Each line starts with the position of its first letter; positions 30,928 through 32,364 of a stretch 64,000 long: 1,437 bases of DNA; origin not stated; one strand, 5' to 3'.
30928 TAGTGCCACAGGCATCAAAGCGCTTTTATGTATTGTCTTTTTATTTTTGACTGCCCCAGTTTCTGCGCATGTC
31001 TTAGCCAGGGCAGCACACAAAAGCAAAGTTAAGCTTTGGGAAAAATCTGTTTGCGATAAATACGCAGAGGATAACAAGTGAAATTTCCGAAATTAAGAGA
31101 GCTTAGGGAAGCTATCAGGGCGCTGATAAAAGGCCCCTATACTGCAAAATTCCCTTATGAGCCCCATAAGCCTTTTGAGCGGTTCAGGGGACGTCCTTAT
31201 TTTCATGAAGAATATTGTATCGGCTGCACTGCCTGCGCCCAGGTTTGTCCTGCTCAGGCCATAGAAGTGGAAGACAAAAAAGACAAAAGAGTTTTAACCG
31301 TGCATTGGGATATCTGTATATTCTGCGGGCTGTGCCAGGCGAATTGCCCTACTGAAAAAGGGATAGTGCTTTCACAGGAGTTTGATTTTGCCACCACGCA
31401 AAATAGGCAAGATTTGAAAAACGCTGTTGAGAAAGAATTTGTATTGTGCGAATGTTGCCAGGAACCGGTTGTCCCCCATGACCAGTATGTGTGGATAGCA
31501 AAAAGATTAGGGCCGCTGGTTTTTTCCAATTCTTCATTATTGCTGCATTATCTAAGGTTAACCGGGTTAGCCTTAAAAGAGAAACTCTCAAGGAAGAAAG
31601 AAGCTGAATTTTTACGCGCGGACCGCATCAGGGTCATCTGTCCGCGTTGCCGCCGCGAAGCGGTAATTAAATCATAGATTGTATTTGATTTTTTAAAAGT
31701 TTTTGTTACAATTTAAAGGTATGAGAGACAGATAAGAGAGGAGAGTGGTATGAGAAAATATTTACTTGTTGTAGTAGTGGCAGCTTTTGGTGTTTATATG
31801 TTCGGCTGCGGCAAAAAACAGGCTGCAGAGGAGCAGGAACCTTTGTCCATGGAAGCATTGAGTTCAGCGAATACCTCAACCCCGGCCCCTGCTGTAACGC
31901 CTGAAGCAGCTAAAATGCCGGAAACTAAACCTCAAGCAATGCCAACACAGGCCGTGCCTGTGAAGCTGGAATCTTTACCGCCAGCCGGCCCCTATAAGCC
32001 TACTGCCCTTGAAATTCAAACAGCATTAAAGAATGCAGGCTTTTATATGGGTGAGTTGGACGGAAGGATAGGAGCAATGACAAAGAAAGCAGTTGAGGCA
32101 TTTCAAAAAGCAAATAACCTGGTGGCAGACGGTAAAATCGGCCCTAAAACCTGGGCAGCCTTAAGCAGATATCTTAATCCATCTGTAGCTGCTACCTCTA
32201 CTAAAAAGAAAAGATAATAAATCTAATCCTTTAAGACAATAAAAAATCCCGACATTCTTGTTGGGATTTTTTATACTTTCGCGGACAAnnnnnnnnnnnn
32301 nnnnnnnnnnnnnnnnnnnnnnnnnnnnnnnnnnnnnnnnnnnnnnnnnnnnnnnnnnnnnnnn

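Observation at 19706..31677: Mrp-linked group-4 [NiFe]-hydrogenase operon fused to a sulfhydrogenase beta/gamma-like (AsrAB-like) pyridine-nucleotide module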

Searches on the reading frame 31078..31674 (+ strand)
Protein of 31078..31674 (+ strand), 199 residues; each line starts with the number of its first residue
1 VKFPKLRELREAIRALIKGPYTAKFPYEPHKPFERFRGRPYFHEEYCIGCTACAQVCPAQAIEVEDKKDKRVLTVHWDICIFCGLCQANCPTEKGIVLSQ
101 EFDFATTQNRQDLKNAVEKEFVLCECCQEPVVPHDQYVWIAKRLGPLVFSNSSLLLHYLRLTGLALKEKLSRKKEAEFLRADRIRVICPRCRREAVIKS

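Call 5: search_protein_families(library=pfam, proteins=[window:31078-31674:+], max_evalue=0.01)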
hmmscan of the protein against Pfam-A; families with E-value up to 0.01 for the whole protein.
window:31078-31674:+ (199 aa): 11 families
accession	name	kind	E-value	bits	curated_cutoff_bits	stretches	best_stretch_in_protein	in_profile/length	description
PF00037.32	Fer4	-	4.2e-13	48.9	21.1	2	40-63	1-24/24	4Fe-4S binding domain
PF12838.12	Fer4_7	-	1e-10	42.4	27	1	47-93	2-51/52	4Fe-4S dicluster domain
PF14697.11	Fer4_21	-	1.1e-10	41.9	35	1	43-96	4-57/59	4Fe-4S dicluster domain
PF13237.11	Fer4_10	-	1.9e-08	34.5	25.5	1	40-91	2-53/53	4Fe-4S dicluster domain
PF13187.11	Fer4_9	-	3.4e-08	33.8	27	1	46-93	1-50/52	4Fe-4S dicluster domain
PF12797.12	Fer4_2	-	4.8e-06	26.6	24.5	1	39-59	2-22/22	4Fe-4S binding domain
PF12837.12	Fer4_6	-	2.4e-05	24.5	25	1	43-62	5-24/24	4Fe-4S binding domain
PF13183.11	Fer4_8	-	5.9e-05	24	27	0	45-71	3-30/68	4Fe-4S dicluster domain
PF25160.1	LdpA_Fe-S-bd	-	0.00018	21.7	27.6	1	52-94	8-42/49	LdpA Fe-S cluster-binding domain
PF13484.11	Fer4_16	-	0.00041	21.5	30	1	47-69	2-25/66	4Fe-4S double cluster binding domain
PF13459.11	Fer4_15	-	0.0015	19.6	22.4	0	75-92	3-20/66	4Fe-4S single cluster domain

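Call 25: search_protein_families(library=ncbifam, proteins=[window:31078-31674:+], max_evalue=0.001)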
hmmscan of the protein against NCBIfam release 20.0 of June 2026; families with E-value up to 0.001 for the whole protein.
window:31078-31674:+ (199 aa): 70 families (the best 25 are shown)
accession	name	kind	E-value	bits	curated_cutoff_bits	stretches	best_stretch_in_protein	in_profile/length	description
NF009053.0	PRK12387.1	subfamily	9e-28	97.2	204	1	18-142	11-135/180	formate hydrogenlyase complex iron-sulfur subunit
NF006076.0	PRK08222.1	equivalog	4.6e-25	88.5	270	1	18-137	11-130/181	hydrogenase 4 subunit H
TIGR01971.1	NuoI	subfamily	2.2e-22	78.9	113.05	1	13-113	6-114/121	NADH-quinone oxidoreductase, chain I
NF004537.0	PRK05888.1-3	equivalog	5.1e-19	68.6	163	1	13-115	31-148/204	NADH-quinone oxidoreductase subunit NuoI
NF006221.0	PRK08348.1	subfamily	5.5e-18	65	124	1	8-112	6-108/136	NADH-plastoquinone oxidoreductase subunit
NF004539.0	PRK05888.1-5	equivalog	1.7e-17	63.6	225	1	10-115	21-135/162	NADH-quinone oxidoreductase subunit NuoI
NF004540.0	PRK05888.2-1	equivalog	1.9e-17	63.1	215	1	7-115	6-121/139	NADH-quinone oxidoreductase subunit NuoI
TIGR00403.1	ndhI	equivalog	1.7e-15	57.1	302.35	1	18-114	35-136/183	NAD(P)H-quinone oxidoreductase subunit I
NF004538.0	PRK05888.1-4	equivalog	2.2e-15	56.6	135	1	11-114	22-134/162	NADH-quinone oxidoreductase subunit NuoI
NF004541.0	PRK05888.2-2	equivalog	8.6e-15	55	217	1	8-93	23-109/168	NADH-quinone oxidoreductase subunit NuoI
NF004543.0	PRK05888.2-5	equivalog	1.2e-14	54.4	243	1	12-113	26-132/217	NADH-quinone oxidoreductase subunit NuoI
NF004545.0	PRK05888.3-1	equivalog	2.3e-14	53.3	229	1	11-110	32-137/154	NADH-quinone oxidoreductase subunit NuoI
NF040612.1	F420_dehyd_FpoI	exception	4e-14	52.6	180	1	6-93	3-97/135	F420H2 dehydrogenase subunit FpoI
NF004536.0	PRK05888.1-1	equivalog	3.2e-13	49.4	212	1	12-122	20-137/180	NADH-quinone oxidoreductase subunit NuoI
NF005415.0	PRK06991.1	equivalog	8.3e-12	45.3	281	1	12-92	52-129/284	electron transport complex subunit RsxB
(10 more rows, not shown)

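Call 49: search_solved_structures(query=window:31078-31674:+, max_evalue=0.001)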
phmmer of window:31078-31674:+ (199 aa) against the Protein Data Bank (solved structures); distinct sequences matched with E-value up to 0.001: 100 (the best 60 are shown).
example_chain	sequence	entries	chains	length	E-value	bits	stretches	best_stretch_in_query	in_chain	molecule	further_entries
7z0s_F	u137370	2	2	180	8.8e-18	67.8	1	16-132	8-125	Formate hydrogenlyase subunit 6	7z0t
9sfi_T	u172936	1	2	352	1e-17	67.6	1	36-97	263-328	4Fe-4S ferredoxin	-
7bkb_K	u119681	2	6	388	6.3e-17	65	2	36-101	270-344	Formylmethanofuran dehydrogenase, subunit F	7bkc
5t5i_F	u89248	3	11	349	1.6e-16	63.7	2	35-96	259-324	Tungsten formylmethanofuran dehydrogenase subunit fwdF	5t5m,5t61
9sfi_O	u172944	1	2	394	1.3e-15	60.7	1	42-107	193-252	Ferredoxin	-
7zm7_I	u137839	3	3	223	1.3e-15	60.7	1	7-116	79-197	Oxidoreductase-like protein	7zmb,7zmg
6hum_I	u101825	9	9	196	1.3e-15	60.7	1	18-132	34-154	NAD(P)H-quinone oxidoreductase subunit I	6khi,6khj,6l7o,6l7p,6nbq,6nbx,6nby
7wfg_I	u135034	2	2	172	1.5e-15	60.6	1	19-113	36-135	NAD(P)H-quinone oxidoreductase subunit I, chloroplastic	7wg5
9sw6_H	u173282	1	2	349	1.6e-15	60.4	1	42-94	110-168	Tungsten formylmethanofuran dehydrogenase, subunit F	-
8b9z_I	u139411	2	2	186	2.7e-15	59.7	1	10-124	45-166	NADH dehydrogenase (ubiquinone) 23 kDa subunit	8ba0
8esw_S8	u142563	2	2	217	4.3e-15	59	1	10-124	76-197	NADH dehydrogenase (ubiquinone) 23 kDa subunit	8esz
5lc5_I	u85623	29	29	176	6.3e-15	58.5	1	7-115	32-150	NADH dehydrogenase [ubiquinone] iron-sulfur protein 8, mitochondrial | Mitochondrial complex I, TYKY subunit | NADH:ubiquinone oxidoreductase core subunit S8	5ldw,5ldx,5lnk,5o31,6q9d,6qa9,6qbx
7v2c_B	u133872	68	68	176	7.2e-15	58.3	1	9-115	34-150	NADH dehydrogenase [ubiquinone] iron-sulfur protein 8, mitochondrial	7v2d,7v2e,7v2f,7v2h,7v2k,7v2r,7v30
9iho_I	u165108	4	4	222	9e-15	58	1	12-116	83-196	NUIM (TYKY) subunit of mitochondrial NADH:ubiquinone oxidoreductase (Complex I)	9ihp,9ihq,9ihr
7qsd_I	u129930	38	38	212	1.1e-14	57.7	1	7-115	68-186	NADH dehydrogenase [ubiquinone] iron-sulfur protein 8, mitochondrial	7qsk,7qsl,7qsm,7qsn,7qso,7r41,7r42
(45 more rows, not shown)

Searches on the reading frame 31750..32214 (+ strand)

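Call 5: search_protein_families(library=pfam, proteins=[window:31750-32214:+], max_evalue=0.01)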
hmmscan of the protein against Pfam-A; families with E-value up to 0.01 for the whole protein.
window:31750-32214:+ (155 aa): 3 families
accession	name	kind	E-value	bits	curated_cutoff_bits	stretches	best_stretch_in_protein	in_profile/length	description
PF01471.23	PG_binding_1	-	1.1e-17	64.4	23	1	88-138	7-57/57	Putative peptidoglycan binding domain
PF08823.16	PG_binding_2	-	9.8e-06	26.2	21.1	1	86-141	18-73/74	Putative peptidoglycan binding domain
PF09374.15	PG_binding_3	-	8.9e-05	23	24.6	0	122-139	15-32/76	Predicted Peptidoglycan domain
